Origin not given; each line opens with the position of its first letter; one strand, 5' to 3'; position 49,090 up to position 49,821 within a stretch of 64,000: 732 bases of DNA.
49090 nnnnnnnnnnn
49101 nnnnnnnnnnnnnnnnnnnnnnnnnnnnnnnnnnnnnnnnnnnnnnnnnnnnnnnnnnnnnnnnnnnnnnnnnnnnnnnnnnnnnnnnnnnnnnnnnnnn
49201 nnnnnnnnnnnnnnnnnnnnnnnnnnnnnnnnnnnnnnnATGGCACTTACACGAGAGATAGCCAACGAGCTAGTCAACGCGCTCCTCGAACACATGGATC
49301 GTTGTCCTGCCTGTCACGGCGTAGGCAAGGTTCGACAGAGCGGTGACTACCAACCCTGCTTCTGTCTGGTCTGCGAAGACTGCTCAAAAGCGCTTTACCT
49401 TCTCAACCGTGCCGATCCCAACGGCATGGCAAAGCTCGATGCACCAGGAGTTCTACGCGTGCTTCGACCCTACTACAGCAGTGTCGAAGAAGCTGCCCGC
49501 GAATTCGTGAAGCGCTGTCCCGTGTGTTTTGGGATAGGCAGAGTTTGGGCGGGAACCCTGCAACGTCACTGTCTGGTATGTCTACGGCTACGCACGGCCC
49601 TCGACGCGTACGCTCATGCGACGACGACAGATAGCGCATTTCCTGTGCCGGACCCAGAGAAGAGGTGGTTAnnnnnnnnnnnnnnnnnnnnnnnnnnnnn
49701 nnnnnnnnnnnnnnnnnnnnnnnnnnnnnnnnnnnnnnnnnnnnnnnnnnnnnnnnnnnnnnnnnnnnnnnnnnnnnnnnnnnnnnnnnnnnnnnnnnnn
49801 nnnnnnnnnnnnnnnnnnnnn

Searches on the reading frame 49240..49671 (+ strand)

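Call 55: search_protein_families(library=pfam, proteins=[window:49240-49671:+], max_evalue=0.01)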
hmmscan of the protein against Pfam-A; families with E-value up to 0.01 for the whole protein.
window:49240-49671:+ (144 aa): 1 family
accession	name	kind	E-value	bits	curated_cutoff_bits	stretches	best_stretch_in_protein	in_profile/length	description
PF00684.25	DnaJ_CXXCXGXG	-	0.0024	18.5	32.7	0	19-49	15-48/65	DnaJ central domain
